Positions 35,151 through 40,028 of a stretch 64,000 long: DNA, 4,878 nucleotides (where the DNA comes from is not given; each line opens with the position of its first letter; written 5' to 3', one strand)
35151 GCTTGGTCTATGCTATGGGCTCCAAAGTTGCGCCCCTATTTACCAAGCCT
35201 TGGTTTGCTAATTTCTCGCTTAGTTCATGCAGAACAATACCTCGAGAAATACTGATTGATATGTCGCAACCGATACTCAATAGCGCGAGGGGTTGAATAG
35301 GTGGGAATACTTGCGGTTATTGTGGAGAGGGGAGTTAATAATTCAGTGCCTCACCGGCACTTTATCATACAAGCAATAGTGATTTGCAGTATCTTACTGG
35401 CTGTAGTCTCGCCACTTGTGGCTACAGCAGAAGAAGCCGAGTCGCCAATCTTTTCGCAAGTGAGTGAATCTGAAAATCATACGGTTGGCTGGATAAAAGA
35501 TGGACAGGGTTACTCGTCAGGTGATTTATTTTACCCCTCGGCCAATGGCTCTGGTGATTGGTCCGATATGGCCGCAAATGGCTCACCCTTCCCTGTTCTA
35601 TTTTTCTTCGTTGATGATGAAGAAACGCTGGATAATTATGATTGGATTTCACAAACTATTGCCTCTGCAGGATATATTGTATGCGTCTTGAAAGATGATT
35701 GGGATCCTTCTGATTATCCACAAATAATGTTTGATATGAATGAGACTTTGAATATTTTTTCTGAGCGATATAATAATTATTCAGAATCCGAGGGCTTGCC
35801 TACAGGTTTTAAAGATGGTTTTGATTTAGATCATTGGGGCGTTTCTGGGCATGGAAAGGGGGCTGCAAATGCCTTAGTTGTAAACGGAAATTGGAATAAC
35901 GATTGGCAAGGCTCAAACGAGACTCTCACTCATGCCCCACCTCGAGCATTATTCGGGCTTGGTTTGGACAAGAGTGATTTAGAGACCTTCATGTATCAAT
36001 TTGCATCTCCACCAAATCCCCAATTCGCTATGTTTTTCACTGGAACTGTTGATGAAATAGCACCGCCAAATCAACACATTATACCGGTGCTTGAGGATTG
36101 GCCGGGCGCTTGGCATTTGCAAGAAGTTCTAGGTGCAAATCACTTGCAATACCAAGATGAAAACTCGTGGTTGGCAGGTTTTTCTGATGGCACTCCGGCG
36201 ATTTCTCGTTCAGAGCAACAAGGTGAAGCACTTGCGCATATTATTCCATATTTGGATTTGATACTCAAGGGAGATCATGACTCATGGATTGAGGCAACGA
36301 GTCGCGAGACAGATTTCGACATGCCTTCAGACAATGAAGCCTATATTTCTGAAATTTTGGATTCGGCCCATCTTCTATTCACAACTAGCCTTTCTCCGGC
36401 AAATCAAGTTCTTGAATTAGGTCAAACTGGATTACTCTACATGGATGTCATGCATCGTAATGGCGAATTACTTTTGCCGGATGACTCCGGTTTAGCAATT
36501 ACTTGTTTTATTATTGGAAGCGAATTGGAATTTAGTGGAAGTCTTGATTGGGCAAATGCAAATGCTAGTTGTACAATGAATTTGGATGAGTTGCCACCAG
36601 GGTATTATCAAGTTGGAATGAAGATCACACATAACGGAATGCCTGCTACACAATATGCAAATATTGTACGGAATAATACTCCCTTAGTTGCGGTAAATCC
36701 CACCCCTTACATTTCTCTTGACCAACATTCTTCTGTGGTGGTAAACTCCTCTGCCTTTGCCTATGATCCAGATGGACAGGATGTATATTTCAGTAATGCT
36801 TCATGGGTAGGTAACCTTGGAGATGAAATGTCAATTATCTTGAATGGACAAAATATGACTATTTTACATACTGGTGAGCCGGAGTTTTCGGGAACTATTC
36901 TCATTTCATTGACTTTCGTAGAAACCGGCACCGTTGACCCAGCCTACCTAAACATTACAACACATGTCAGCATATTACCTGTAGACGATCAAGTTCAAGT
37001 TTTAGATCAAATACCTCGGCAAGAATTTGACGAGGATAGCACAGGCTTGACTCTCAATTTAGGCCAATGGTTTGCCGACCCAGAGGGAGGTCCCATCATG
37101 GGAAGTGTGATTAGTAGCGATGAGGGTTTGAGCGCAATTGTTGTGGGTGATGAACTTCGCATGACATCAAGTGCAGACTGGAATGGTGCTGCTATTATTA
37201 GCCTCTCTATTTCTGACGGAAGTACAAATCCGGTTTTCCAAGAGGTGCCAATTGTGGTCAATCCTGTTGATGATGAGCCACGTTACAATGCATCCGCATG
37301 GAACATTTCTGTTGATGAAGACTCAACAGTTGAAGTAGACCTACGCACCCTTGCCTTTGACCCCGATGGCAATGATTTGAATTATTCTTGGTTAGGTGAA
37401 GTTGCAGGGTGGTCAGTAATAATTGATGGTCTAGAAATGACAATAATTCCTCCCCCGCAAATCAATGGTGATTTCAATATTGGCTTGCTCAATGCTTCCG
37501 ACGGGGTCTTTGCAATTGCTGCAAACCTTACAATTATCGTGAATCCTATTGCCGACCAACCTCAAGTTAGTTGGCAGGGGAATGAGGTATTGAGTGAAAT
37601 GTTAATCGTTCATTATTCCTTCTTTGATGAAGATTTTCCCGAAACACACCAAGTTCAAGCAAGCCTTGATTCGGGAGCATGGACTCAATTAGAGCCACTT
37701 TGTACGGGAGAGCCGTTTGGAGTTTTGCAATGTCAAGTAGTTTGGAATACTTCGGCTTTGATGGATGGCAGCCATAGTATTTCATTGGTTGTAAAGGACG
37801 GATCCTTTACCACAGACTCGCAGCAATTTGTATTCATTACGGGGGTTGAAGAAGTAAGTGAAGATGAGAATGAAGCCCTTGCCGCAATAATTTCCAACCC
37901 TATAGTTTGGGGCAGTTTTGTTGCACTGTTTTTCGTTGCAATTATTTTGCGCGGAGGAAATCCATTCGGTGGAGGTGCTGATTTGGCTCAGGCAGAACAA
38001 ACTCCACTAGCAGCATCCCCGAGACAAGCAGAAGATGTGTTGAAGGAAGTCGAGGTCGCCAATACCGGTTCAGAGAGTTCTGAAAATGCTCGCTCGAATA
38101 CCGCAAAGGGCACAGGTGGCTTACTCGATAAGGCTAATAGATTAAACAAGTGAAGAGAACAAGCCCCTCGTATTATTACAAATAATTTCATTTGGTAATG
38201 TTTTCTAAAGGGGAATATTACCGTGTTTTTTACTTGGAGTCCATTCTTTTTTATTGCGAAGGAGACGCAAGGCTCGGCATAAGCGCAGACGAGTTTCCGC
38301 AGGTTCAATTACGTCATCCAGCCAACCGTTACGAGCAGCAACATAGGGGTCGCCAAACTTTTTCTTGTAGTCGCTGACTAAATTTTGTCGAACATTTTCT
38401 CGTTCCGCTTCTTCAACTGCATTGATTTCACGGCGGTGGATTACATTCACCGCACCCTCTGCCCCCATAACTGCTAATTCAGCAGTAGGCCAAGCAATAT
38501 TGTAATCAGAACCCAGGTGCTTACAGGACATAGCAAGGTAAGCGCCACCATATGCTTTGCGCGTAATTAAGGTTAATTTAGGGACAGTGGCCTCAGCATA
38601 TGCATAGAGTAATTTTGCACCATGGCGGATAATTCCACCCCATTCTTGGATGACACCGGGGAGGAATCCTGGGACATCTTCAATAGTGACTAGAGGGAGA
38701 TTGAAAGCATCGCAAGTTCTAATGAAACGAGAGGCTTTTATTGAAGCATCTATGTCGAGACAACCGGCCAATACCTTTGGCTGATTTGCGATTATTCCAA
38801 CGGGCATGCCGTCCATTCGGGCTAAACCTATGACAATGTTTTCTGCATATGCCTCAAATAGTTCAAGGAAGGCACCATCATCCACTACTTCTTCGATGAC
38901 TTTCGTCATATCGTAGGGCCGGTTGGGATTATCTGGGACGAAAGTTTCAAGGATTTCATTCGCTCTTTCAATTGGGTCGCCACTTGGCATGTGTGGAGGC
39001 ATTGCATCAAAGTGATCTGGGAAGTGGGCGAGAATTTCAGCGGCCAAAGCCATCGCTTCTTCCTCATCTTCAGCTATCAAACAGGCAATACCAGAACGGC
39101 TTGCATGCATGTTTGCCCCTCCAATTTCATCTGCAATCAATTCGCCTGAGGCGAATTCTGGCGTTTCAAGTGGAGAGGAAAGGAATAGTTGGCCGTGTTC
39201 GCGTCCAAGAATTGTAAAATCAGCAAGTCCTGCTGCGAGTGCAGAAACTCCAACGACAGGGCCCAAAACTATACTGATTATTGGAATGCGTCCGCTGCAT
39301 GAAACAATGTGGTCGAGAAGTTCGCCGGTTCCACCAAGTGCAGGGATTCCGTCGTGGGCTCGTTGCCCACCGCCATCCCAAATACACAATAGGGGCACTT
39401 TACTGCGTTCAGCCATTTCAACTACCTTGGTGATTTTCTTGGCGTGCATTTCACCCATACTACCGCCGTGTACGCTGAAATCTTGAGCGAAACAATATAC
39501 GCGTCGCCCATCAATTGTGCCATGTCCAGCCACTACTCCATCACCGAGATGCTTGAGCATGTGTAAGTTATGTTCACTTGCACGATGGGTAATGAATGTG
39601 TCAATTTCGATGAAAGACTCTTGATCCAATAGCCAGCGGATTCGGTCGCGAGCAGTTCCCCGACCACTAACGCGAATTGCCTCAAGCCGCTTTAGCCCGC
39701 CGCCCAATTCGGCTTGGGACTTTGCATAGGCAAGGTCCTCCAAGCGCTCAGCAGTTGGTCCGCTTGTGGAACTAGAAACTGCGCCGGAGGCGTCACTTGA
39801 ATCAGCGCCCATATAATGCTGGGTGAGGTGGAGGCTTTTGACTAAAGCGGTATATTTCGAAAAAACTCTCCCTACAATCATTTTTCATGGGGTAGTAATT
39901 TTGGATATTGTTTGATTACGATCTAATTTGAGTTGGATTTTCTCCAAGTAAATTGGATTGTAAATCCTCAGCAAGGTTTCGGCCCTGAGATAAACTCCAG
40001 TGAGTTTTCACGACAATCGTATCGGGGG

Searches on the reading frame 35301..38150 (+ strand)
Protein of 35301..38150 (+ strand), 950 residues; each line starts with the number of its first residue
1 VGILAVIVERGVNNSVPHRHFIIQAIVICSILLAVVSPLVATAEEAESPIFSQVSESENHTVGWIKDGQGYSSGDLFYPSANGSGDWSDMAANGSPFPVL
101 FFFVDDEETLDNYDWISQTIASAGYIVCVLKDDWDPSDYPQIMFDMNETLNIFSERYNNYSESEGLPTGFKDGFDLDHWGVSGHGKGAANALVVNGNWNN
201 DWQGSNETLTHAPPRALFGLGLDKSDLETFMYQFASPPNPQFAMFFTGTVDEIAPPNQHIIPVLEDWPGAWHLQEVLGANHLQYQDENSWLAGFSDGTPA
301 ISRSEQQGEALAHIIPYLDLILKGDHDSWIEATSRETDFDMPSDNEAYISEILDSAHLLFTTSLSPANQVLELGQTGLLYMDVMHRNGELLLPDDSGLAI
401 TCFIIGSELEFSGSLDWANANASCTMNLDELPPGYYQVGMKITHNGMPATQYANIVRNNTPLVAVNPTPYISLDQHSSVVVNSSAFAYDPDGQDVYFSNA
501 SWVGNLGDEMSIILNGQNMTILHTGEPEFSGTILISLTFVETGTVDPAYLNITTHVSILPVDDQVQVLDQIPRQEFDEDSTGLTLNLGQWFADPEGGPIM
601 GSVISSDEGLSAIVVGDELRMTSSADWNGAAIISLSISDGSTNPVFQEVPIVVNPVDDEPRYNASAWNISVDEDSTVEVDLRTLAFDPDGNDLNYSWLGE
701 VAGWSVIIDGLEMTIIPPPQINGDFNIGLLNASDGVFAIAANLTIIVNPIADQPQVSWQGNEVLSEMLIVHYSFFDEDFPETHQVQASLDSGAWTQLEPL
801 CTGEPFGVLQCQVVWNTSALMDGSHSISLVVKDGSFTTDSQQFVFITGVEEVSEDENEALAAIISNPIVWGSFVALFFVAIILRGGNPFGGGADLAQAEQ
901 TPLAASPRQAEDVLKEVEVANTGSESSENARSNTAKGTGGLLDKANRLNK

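Call 11: search_protein_families(library=pfam, proteins=[window:35301-38150:+], max_evalue=0.001)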
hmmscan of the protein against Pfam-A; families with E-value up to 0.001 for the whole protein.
window:35301-38150:+ (950 aa): 2 families
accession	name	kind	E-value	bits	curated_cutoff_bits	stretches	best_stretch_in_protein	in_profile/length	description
PF17963.7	Big_9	-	2.2e-08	35.3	23.6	0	575-644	12-81/89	Bacterial Ig domain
PF17803.7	Cadherin_4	-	4.6e-05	24.3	25.1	1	648-698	2-52/71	Bacterial cadherin-like domain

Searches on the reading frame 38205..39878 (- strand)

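Call 11: search_protein_families(library=pfam, proteins=[window:38205-39878:-], max_evalue=0.001)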
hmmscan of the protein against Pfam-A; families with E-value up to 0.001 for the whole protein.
window:38205-39878:- (557 aa): 3 families
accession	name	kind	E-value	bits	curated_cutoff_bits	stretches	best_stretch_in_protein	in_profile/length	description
PF01039.27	Carboxyl_trans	-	9.9e-156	519.6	22.3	1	71-555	5-493/493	Carboxyl transferase domain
PF03255.19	ACCA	-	6.8e-10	39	23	1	317-489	62-239/310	Acetyl co-enzyme A carboxylase carboxyltransferase-like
PF06833.16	MdcE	-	0.00082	19.6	32.7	0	394-490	28-123/196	Malonate decarboxylase gamma subunit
